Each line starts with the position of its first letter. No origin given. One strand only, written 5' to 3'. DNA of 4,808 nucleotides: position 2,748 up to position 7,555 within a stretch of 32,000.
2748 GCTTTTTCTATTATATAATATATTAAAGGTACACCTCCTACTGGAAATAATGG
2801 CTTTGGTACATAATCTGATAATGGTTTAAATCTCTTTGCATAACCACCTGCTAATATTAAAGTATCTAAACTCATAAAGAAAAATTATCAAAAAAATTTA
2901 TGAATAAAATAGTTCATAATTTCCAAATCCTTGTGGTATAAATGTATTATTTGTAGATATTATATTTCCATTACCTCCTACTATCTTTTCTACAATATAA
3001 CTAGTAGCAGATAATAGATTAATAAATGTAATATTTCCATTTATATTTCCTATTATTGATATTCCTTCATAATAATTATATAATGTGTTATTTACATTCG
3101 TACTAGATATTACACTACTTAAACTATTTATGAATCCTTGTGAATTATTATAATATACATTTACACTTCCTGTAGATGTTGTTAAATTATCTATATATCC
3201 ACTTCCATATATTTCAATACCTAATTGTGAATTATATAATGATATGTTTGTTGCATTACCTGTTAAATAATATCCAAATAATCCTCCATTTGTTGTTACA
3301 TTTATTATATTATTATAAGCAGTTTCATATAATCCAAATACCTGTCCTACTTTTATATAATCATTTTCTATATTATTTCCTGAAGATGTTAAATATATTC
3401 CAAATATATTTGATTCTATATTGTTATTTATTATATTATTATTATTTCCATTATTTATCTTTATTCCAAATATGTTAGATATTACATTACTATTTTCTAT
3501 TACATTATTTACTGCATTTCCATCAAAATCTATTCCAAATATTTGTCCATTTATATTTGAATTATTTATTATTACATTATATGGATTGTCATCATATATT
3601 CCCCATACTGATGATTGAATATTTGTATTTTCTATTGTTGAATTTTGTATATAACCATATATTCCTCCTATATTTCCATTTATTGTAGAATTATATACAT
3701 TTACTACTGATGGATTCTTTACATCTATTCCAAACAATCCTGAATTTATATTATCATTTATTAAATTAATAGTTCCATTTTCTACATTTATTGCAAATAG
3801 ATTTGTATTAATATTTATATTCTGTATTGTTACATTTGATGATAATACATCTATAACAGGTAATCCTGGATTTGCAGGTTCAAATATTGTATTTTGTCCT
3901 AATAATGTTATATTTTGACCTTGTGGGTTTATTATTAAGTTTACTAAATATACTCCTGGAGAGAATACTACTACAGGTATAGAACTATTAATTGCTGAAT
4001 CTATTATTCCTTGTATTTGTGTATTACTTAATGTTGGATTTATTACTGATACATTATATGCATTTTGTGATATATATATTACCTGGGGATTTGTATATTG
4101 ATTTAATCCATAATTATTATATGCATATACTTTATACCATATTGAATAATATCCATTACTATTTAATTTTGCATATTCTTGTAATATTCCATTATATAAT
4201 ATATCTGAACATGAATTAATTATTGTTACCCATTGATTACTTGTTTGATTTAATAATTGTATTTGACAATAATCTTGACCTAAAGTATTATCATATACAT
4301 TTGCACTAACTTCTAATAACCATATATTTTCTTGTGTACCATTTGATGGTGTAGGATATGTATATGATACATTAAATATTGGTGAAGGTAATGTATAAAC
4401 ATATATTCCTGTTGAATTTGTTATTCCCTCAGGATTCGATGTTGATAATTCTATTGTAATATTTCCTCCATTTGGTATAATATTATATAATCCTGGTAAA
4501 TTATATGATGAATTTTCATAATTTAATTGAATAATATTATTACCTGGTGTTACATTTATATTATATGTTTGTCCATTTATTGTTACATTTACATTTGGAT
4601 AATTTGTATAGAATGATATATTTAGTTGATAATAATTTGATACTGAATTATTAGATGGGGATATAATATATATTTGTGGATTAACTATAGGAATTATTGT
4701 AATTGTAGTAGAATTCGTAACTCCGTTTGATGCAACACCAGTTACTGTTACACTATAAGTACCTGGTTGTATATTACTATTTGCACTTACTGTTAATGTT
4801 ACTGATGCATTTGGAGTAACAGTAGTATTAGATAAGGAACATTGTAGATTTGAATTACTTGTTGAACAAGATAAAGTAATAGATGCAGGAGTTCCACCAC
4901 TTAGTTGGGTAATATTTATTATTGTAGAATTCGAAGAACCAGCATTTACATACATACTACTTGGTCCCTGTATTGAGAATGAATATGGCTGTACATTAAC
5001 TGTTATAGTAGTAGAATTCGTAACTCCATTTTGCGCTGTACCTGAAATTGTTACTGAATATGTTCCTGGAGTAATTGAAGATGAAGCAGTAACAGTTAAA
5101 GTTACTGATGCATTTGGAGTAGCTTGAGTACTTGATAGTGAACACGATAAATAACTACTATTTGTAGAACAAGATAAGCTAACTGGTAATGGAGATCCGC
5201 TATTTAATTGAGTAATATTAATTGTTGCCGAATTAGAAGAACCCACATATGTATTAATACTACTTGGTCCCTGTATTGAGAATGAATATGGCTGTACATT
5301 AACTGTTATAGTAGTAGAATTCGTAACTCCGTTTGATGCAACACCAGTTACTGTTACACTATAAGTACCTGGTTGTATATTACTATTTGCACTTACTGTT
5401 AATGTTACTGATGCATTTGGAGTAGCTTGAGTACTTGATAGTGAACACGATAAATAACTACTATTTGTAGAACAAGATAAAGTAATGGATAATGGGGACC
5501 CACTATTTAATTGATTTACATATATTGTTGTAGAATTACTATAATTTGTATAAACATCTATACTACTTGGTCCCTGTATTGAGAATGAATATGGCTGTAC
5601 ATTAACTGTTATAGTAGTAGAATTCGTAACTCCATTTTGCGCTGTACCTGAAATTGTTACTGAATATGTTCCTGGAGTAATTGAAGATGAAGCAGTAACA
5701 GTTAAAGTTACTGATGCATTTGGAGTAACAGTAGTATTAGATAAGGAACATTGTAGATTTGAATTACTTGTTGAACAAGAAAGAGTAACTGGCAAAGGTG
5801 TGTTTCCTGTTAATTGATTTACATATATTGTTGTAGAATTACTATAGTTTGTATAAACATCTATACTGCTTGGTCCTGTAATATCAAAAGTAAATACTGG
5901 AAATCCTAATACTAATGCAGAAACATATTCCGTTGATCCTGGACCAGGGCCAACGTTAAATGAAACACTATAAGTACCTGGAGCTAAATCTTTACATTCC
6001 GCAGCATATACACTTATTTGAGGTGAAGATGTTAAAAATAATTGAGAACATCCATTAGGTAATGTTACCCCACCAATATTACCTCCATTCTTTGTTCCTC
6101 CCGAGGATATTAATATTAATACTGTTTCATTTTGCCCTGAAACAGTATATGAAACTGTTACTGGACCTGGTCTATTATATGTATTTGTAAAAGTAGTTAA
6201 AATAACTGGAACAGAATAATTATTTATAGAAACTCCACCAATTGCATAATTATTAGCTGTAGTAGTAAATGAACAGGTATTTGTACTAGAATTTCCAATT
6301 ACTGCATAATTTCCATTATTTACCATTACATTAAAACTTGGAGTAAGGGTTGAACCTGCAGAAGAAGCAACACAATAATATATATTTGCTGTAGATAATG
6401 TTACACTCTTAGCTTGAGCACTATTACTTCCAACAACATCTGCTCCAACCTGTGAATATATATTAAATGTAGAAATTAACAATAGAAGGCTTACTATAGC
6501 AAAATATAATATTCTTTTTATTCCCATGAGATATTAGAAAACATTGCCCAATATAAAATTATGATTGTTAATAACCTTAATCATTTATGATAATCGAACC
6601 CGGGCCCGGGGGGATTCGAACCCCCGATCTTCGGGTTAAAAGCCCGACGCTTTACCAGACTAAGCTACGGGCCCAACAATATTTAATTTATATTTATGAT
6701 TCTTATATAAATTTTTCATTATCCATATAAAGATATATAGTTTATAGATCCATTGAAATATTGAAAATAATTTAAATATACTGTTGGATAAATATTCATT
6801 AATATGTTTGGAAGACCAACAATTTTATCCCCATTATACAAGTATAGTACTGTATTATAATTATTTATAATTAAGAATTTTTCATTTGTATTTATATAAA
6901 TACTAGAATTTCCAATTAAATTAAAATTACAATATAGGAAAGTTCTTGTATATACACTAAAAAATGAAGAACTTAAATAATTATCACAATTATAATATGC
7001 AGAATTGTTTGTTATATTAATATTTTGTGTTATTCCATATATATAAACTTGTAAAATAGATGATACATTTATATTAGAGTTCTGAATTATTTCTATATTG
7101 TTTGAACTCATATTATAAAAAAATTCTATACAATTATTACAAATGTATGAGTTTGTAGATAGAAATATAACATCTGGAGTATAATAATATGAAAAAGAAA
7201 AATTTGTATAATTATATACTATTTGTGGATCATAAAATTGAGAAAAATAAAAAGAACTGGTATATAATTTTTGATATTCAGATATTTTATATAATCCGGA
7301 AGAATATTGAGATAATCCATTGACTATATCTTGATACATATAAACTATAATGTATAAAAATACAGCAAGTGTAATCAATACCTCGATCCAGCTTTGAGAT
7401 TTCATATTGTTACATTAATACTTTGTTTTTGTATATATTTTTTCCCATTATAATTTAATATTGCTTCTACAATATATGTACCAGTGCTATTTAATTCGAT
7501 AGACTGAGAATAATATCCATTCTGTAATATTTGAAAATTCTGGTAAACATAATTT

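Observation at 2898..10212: Orphan type-IV-filament-like membrane module plus a giant glycoprotein, lying between ndk and infB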

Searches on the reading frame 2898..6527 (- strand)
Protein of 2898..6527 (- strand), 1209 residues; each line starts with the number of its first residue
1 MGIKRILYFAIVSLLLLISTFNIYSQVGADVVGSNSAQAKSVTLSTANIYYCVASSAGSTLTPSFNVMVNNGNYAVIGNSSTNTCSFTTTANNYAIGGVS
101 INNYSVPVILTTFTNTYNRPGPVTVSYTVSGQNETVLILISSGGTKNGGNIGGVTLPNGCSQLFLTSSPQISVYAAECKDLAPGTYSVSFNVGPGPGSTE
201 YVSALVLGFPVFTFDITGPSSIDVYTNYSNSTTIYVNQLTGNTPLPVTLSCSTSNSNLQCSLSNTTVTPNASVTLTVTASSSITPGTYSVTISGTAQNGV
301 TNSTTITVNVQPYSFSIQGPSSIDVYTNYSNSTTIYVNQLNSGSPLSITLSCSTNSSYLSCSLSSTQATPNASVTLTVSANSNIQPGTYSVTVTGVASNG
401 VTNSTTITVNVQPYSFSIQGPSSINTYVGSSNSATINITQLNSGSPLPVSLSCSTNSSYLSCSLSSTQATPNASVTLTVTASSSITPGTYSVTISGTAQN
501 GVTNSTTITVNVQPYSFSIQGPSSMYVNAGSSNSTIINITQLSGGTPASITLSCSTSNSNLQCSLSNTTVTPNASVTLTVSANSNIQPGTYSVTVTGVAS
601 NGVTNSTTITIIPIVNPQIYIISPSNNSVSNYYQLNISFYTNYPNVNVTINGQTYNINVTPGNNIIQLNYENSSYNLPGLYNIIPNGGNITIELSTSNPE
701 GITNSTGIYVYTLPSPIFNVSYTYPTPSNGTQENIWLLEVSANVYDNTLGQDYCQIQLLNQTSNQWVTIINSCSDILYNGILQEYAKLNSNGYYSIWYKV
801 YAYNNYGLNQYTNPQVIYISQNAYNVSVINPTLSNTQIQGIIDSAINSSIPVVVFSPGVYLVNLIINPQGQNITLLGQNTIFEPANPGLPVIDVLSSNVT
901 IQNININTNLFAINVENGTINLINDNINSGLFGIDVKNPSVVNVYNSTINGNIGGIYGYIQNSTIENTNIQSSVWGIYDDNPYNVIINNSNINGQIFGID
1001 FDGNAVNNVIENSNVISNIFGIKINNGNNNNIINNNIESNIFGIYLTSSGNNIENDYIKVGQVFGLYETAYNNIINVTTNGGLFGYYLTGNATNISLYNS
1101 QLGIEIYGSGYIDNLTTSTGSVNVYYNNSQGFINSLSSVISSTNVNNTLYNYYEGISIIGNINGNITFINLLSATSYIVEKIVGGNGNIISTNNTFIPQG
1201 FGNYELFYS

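Call 5: search_protein_families(library=pfam, proteins=[window:2898-6527:-], max_evalue=0.1)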
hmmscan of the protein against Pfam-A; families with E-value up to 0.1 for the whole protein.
window:2898-6527:- (1209 aa): 9 families
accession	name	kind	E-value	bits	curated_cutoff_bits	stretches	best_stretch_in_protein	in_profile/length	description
PF14524.12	Wzt_C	-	4.5e-11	43.3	30.4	0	353-408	65-119/143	Wzt C-terminal domain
PF02465.23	FliD_N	-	8.2e-09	36.4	24.8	4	257-298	56-96/97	Flagellar hook-associated protein 2 N-terminus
PF10633.15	NPCBM_assoc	-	2.2e-05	25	24.4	0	367-394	47-74/78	NPCBM-associated, NEW3 domain of alpha-galactosidase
PF15418.12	DUF4625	-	0.0003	21.5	27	0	467-512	85-130/131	Domain of unknown function (DUF4625)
PF15780.11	ASH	-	0.0026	18.3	27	0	527-581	19-73/98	Abnormal spindle-like microcephaly-assoc'd, ASPM-SPD-2-Hydin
PF01835.25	MG2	-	0.0031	18.3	32.8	0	240-308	29-96/96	MG2 domain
PF24421.1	Ig_J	-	0.0048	17.4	29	0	375-409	64-99/104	Tip attachment protein J, Ig-like domain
PF22248.1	ERMP1_C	-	0.0055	16.6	27.2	0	402-498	98-188/222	Endoplasmic reticulum metallopeptidase 1, C-terminal domain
PF14734.12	DUF4469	-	0.023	15.1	22.6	0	260-305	51-96/101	Domain of unknown function (DUF4469) with IG-like fold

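Call 7: search_protein_families(library=ncbifam, proteins=[window:2898-6527:-], max_evalue=0.1)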
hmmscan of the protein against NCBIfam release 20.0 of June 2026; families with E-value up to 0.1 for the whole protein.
window:2898-6527:- (1209 aa): 1 family
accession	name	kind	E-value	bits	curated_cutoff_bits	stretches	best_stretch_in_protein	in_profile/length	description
NF033814.1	copper_CopC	equivalog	9.6e-05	22.8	95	0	366-402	61-97/107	copper homeostasis periplasmic binding protein CopC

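Call 48: search_solved_structures(query=window:2898-6527:-, max_evalue=0.01)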
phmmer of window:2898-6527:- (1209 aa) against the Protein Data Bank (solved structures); distinct sequences matched with E-value up to 0.01: 0.

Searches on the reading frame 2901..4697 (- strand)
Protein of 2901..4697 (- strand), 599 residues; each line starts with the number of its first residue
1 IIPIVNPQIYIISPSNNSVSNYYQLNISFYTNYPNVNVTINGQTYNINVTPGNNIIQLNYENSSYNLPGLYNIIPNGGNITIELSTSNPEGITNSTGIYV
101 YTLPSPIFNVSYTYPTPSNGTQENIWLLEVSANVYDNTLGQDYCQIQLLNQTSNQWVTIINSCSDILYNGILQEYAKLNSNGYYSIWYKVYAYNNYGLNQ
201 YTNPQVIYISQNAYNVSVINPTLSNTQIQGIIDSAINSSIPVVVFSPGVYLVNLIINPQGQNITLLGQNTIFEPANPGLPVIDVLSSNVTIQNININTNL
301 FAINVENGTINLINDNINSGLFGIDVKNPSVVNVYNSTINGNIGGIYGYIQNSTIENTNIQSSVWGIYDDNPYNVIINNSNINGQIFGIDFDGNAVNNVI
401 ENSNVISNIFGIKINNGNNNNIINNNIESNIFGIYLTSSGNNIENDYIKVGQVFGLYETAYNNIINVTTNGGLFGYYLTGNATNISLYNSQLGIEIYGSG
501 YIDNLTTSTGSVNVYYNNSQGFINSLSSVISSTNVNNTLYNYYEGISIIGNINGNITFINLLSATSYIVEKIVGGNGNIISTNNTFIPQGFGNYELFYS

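Call 49: search_protein_families(library=pfam, proteins=[window:2901-4697:-], max_evalue=1)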
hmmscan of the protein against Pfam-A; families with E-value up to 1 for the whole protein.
seq(599 aa): 1 family
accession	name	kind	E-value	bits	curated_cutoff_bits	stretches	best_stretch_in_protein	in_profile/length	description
PF13229.12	Beta_helix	-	8.5e-06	25.9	25.9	2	286-413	8-143/158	Right handed beta helix region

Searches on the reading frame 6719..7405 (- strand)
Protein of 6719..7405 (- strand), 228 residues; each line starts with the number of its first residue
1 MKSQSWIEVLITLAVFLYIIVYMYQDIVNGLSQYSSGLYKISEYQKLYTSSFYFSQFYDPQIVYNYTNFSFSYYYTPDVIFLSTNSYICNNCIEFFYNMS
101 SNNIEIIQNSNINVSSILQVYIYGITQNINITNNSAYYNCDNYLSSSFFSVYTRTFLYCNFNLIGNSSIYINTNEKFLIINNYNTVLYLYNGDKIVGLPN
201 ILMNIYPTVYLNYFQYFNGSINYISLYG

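Call 5: search_protein_families(library=pfam, proteins=[window:6719-7405:-], max_evalue=0.1)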
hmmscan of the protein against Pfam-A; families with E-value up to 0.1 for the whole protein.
window:6719-7405:- (228 aa): 1 family
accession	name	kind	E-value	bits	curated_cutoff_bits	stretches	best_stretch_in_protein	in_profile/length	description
PF06689.19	zf-C4_ClpX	-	0.0073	16.6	27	1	84-99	21-36/39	ClpX C4-type zinc finger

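Call 7: search_protein_families(library=ncbifam, proteins=[window:6719-7405:-], max_evalue=0.1)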
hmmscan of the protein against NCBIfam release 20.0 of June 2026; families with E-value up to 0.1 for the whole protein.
window:6719-7405:- (228 aa): 0 families

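Call 57: predict_structure(protein=window:6719-7405:-)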
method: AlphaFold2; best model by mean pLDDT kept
length: 228 residues; sequences in the alignment: 1
mean_pLDDT: 46.1   pTM: 0.38
mean pLDDT of the five models: 46.1, 38.4, 37.2, 35.2, 33.5
residues with pLDDT >= 90: 8; 70-90: 12; 50-70: 75; < 50: 133
segments of 3 or more residues with pLDDT < 50: 30-79, 83-91, 112-114, 123-125, 142-155, 176-228
pLDDT, mean of each block of 10 residues (from residue 1): 77 90 70 33 26 26 29 42 42 54 59 51 52 55 37 47 59 52 39 38 26 26 25
secondary structure, 60 per line:
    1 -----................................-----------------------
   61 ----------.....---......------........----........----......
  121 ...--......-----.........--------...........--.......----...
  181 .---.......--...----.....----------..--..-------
elements in order: H6-37 E71-75 E79-84 E91-98 E103-110 E115-123 E126-131 E137-145 E154-164 E167-173 E178-181 E185-191 E194-196 H201-205

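Call 72: search_protein_families(library=pfam, proteins=[window:6719-7405:-], max_evalue=5)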
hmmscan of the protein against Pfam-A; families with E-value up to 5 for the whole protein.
window:6719-7405:- (228 aa): 2 families
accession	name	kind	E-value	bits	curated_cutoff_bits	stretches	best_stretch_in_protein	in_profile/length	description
PF06689.19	zf-C4_ClpX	-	0.0073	16.6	27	1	84-99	21-36/39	ClpX C4-type zinc finger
PF11044.13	TMEMspv1-c74-12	-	0.21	12.2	25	1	8-27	10-29/49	Plectrovirus spv1-c74 ORF 12 transmembrane protein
